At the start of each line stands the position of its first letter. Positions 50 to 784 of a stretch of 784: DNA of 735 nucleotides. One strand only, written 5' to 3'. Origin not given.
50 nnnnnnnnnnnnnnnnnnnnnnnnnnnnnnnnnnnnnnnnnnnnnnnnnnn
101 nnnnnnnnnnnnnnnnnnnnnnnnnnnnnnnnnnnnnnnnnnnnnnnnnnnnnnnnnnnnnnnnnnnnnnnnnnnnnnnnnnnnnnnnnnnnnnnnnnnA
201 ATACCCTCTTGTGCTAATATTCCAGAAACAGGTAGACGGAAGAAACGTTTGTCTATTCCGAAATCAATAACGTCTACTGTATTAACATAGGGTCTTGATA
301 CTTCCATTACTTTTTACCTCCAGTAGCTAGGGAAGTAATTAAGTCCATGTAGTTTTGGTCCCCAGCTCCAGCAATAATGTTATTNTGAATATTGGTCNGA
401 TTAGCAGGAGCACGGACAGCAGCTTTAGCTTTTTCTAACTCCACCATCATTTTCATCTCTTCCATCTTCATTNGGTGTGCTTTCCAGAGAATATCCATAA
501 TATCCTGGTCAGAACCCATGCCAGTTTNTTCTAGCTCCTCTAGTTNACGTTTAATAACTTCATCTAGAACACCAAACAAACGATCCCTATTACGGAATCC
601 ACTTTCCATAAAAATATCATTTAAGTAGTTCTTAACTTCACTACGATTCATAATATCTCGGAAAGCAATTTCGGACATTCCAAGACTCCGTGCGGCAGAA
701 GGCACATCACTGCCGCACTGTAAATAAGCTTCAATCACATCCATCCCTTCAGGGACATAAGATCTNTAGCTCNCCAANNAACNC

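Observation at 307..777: Terminase small subunit-like HTH protein identifies the insert as a phage/prophage packaging region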

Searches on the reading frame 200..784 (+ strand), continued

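Call 41: search_protein_families(library=phrogs, alignment_id=A2, max_evalue=0.001)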
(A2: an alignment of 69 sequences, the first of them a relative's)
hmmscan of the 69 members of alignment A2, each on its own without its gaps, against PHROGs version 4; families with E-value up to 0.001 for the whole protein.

A. member 1, P0001 (160 aa): 1 family
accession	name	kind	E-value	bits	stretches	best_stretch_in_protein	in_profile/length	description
phrog_3802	-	head and packaging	1.2e-90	302.7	1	1-159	1-159/159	terminase small subunit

B. families by the number of members that match (of 69 scanned): 3 families
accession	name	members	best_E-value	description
phrog_3802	-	69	1.2e-90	terminase small subunit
phrog_277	-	1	0.00047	replication initiation O-like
phrog_8823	-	1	0.0009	terminase small subunit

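Call 50: fold_search(model_id=the predicted structure, library=viral)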
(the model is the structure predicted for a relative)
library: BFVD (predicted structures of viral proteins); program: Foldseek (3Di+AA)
matches with E <= 10: 759; with E <= 0.001: 0
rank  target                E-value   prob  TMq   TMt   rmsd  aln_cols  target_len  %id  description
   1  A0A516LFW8            2.6e-02  0.97  0.33  0.41  17.1       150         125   16  (no name in the UniProt tables at hand)
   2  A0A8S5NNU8            2.7e-02  0.97  0.35  0.26  16.7       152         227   20  DNA binding domain protein [Myoviridae sp. ctj3P51]
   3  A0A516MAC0            2.7e-02  0.89  0.28  0.30  23.5       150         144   15  (no name in the UniProt tables at hand)
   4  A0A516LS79            4.1e-02  0.80  0.28  0.28  27.2       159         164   14  (no name in the UniProt tables at hand)
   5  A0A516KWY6            4.8e-02  0.91  0.30  0.29  15.2       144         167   12  (no name in the UniProt tables at hand)
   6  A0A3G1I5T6            5.1e-02  0.72  0.26  0.27  15.5       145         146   15  (no name in the UniProt tables at hand)
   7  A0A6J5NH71            6.4e-02  0.63  0.23  0.22  22.8       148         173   14  Uncharacterized protein [uncultured Caudovirales phage]
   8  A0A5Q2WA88            7.2e-02  0.72  0.29  0.27  23.8       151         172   16  (no name in the UniProt tables at hand)
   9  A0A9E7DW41            7.2e-02  0.66  0.26  0.22  20.5       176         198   12  (no name in the UniProt tables at hand)
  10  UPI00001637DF         7.2e-02  0.51  0.24  0.21  15.1       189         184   15  (no name look-up for this kind of identifier)
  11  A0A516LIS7            8.1e-02  0.82  0.30  0.37  15.7       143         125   17  (no name in the UniProt tables at hand)
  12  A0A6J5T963            8.1e-02  0.80  0.31  0.23  20.1       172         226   16  Terminase small subunit [uncultured Caudovirales phage]
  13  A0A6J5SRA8            8.6e-02  0.69  0.31  0.22  21.8       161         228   16  Uncharacterized protein [uncultured Caudovirales phage]
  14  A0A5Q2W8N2            1.1e-01  0.63  0.28  0.24  21.5       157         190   13  (no name in the UniProt tables at hand)
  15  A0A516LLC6            1.3e-01  0.51  0.28  0.27  15.8       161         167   14  (no name in the UniProt tables at hand)
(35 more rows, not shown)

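Call 53: find_related_loci(query=A1, collection=viral_contigs, flank=3000)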
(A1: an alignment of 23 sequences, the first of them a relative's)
Query A1 (160 aa) in viral_contigs; peptide patterns used: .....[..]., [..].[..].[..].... (x = any residue, [..] = any of these).
77 stretches matched a pattern; 47 encode a relative of the query (tblastn E <= 1e-3); 46 distinct loci.
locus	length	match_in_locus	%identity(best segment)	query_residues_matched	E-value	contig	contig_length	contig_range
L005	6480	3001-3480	100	1-160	9e-107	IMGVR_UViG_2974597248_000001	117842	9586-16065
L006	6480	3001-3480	100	1-160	9e-107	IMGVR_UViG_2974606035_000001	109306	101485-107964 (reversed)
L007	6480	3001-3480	100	1-160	9e-107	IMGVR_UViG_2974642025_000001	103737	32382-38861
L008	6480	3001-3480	100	1-160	9e-107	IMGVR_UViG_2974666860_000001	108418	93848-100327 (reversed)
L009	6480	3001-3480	100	1-160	9e-107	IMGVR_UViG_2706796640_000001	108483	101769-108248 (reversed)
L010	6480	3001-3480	100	1-160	9e-107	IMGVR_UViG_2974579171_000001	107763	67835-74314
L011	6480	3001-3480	100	1-160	9e-107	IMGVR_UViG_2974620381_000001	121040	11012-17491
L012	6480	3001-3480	99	1-160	2e-106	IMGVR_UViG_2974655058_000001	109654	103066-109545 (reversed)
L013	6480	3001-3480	99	1-160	2e-106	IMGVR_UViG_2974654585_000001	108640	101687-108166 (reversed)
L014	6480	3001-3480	99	1-160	1e-106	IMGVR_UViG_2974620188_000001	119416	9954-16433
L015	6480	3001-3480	99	1-160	2e-106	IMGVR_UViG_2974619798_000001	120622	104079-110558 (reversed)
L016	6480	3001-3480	99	1-160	5e-106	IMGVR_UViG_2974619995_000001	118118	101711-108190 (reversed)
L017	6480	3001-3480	99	1-160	9e-106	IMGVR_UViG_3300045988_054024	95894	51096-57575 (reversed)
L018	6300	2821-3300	98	1-160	4e-105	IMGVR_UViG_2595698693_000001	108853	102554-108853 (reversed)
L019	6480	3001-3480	98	1-160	4e-105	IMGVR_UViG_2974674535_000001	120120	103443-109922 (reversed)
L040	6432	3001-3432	40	1-154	1e-27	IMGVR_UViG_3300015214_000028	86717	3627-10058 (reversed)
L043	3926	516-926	37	10-154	2e-26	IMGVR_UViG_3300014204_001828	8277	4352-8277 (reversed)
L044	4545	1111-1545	33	5-143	8e-21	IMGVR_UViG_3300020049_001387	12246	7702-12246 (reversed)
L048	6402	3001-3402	31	11-159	9e-19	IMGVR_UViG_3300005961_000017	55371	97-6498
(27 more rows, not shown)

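Call 56: search_protein_families(library=pfam, proteins=[L001:2792-4108:-, L040:3437-4738:+, L044:1596-2897:+, L048:3392-4042:+, L043:1176-2504:+], max_evalue=0.001)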
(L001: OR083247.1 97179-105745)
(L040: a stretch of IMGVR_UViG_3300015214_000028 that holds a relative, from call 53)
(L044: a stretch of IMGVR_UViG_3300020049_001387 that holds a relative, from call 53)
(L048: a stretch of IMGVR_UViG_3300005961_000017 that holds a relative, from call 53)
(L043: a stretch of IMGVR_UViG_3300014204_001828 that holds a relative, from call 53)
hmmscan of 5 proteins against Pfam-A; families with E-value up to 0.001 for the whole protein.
L001:2792-4108:- (438 aa): 3 families
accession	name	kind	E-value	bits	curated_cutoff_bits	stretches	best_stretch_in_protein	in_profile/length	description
PF03237.21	Terminase_6N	-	9.4e-15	55.3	22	1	62-257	5-211/215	Terminase large subunit, T4likevirus-type, N-terminal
PF17289.8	Terminase_6C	-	2.9e-11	44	22.6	1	284-431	2-152/155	Terminase RNaseH-like domain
PF17288.8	Terminase_3C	-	0.00052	20.8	26.7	1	290-431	6-153/155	Terminase RNAseH like domain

L040:3437-4738:+ (433 aa): 2 families
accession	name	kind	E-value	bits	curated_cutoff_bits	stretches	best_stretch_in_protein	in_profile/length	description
PF03237.21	Terminase_6N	-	1.2e-14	54.9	22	1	68-265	4-211/215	Terminase large subunit, T4likevirus-type, N-terminal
PF17289.8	Terminase_6C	-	3.2e-10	40.6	22.6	1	280-423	1-152/155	Terminase RNaseH-like domain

L044:1596-2897:+ (433 aa): 2 families
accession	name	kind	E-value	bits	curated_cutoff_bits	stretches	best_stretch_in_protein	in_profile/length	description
PF03237.21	Terminase_6N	-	8.3e-17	62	22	1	65-262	4-212/215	Terminase large subunit, T4likevirus-type, N-terminal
PF17289.8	Terminase_6C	-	8.5e-06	26.3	22.6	1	280-424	2-151/155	Terminase RNaseH-like domain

L048:3392-4042:+ (216 aa): 0 families

L043:1176-2504:+ (442 aa): 2 families
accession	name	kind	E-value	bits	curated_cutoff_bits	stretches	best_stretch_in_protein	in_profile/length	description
PF03237.21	Terminase_6N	-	7.3e-18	65.4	22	1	71-268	4-211/215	Terminase large subunit, T4likevirus-type, N-terminal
PF17289.8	Terminase_6C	-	0.00012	22.5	22.6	1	288-432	2-152/155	Terminase RNaseH-like domain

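Call 59: predict_structure(alignment_id=A2)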
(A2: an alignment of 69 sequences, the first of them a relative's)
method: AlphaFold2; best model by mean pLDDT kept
length: 160 residues; sequences in the alignment: 69
mean_pLDDT: 82.6   pTM: 0.51
mean pLDDT of the five models: 82.6, 81.7, 80.0, 77.5, 76.7
residues with pLDDT >= 90: 62; 70-90: 72; 50-70: 23; < 50: 3
segments of 3 or more residues with pLDDT < 50: 1-3
pLDDT, mean of each block of 10 residues (from residue 1): 52 93 95 98 96 90 80 90 88 84 90 86 77 59 69 74
secondary structure, 60 per line:
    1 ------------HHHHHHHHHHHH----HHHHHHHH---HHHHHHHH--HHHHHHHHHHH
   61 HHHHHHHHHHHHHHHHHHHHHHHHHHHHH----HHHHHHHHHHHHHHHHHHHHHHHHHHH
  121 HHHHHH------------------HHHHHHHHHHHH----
elements in order: H13-24 H29-36 H40-47 H50-89 H94-126 H145-156

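Call 70: search_dna_similar(query=P0001, collection=phages, mode=protein, rows=spread, max_rows=25, max_evalue=0.001)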
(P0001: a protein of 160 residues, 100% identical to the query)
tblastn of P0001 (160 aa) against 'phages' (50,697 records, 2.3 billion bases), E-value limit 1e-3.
Records with a match: 910; places in all: 911; records where one place covers at least 80% of the query: 449.
Best place of each record, by identity: >=99% 112; 95-99% 109; 90-95% 219; 80-90% 3; 60-80% 87; <60% 380.
By first word of the organism name: Vibrio 356; Salmonella 271; Escherichia 131; Klebsiella 82; Phage 12; Bacteriophage 11; Proteus 10; Aeromonas 7; Shigella 4; Pectobacterium 4; and 13 more.
By host as written in the record: - 345; Escherichia coli 42; Salmonella enterica subsp. enterica serovar Enteritidis PT1 39; Vibrio harveyi BAA-1116 36; Klebsiella pneumoniae 27; Salmonella sp. 24; Salmonella enterica 23; Salmonella enterica subsp. enterica serovar Enteritidis 21; and 150 more.
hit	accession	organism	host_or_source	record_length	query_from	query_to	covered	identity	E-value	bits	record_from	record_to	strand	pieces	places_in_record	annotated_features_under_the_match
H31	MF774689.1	Salmonella phage SP1a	Gallus gallus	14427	1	160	100%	100.0%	2e-72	241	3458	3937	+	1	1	hypothetical protein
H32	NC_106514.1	Escherichia phage vB_EcoS_ESCO40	Escherichia coli DH5a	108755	1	160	100%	100.0%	2e-72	241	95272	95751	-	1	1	putative terminase small subunit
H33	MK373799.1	Escherichia phage vB_EcoS_EASG3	Escherichia coli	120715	1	160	100%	100.0%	2e-72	241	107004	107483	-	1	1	hypothetical protein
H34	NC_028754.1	Salmonella phage Shivani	Salmonella enterica subsp. enterica ...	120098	1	160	100%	98.8%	5e-72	239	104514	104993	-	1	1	terminase small subunit | ribosome_binding_site | receptor binding tail protein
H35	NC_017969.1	Escherichia phage vB_EcoS_AKFV33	Escherichia coli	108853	1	160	100%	98.1%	2e-71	238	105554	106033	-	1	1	orf157: terminase small subunit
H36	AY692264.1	Escherichia phage T5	-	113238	1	160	100%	98.1%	2e-71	238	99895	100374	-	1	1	sciB: probable sciB protein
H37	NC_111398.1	Salmonella phage GSW6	Salmonella enterica subsp. enterica ...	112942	1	160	100%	94.4%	3e-68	228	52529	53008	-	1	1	terminase small subunit | receptor binding tail protein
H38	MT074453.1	Salmonella phage misterkot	Salmonella enterica subsp. enterica ...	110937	1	160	100%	93.1%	2e-67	226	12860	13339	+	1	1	putative terminase small subunit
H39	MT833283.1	Escherichia coli phage vB_EcoS_Ace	Escherichia coli CECT 5947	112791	1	160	100%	93.1%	2e-67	226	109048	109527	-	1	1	hypothetical protein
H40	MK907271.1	Escherichia phage vB_EcoS-26175V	Escherichia coli DSM 12242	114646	1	160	100%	93.1%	2e-67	226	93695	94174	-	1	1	putative terminase small subunit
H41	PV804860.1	Salmonella phage MET_P1-88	Salmonella enterica subsp. enterica ...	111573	1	160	100%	92.5%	3e-67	226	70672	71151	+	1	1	putative terminase small subunit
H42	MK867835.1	Salmonella phage vB_SenS_SB9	Salmonella enterica subsp. enterica ...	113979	1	160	100%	92.5%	1e-66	224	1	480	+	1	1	hypothetical protein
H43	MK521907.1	Klebsiella phage vB_KpnS_FZ41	Klebsiella pneumoniae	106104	1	101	63%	68.3%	2e-39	146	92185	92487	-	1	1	putative terminase, small subunit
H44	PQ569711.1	Klebsiella phage vB_Kpn_K7_rec12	Klebsiella pneumoniae K42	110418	1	101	63%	68.3%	3e-39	145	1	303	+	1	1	terminase small subunit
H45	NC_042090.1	Proteus phage PM135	Proteus mirabilis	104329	4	101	61%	51.5%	2e-25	106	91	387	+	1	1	terminase small subunit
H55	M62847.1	Escherichia phage T5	-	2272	1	21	13%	100.0%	7e-4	44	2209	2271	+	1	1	sciB: putative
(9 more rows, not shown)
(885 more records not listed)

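Call 71: get_annotated_region(hit=H36, flank=2500)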
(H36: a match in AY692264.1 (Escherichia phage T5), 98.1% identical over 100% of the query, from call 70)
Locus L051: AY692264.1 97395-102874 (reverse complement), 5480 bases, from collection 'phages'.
description: Bacteriophage T5 strain st0 deletion mutant, complete genome.
organism: Escherichia phage T5 (NCBI taxid 2695836)
taxonomy: Viruses; Duplodnaviria; Heunggongvirae; Uroviricota; Caudoviricetes; Demerecviridae; Markadamsvirinae; Tequintavirus; Tequintavirus T5
host: -; source: -; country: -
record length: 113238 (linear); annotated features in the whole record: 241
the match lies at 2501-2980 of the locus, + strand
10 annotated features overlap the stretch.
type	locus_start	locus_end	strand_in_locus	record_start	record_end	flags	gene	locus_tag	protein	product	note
CDS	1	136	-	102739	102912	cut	-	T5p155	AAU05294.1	hypothetical protein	-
CDS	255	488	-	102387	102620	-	llp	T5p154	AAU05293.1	lytic conversion lipoprotein precursor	-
regulatory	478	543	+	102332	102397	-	-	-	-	promoter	putative promoter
regulatory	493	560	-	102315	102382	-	-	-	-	promoter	putative promoter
CDS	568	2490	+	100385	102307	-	oad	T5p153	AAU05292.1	tail protein pb5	receptor binding protein; binds to the outer membrane protein FhuA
CDS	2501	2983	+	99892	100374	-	sciB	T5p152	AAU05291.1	probable sciB protein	involved in formation of single-chain interruptions in T5 DNA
CDS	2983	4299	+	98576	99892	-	-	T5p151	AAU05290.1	terminase large subunit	ATPase activity has been demonstrated on purified protein; contains phage terminase large subunit (COG1783)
CDS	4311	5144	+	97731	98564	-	-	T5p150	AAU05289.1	hypothetical protein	-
regulatory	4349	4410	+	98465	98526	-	-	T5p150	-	promoter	putative promoter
CDS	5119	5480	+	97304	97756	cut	-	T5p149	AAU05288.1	hypothetical protein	-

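Call 72: get_annotated_region(hit=H55, flank=2300)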
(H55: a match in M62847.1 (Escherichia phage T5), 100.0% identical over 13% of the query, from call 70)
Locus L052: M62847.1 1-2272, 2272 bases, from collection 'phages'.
description: Bacteriophage T5 tail protein pb5 (oad) gene, complete cds and putative sciB gene, 5' end.
organism: Escherichia phage T5 (NCBI taxid 2695836)
taxonomy: Viruses; Duplodnaviria; Heunggongvirae; Uroviricota; Caudoviricetes; Demerecviridae; Markadamsvirinae; Tequintavirus; Tequintavirus T5
host: -; source: -; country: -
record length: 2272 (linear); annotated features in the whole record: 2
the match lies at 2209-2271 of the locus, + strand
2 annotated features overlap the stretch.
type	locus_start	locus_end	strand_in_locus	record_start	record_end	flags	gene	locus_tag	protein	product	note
CDS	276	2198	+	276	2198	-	oad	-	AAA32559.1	tail protein pb5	-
CDS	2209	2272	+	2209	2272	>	sciB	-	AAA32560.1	-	putative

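Call 79: search_protein_families(library=pfam, proteins=[L001:2240-2677:-], max_evalue=0.01)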
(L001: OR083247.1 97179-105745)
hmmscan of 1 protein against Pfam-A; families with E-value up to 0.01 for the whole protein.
L001:2240-2677:- (145 aa): 0 families
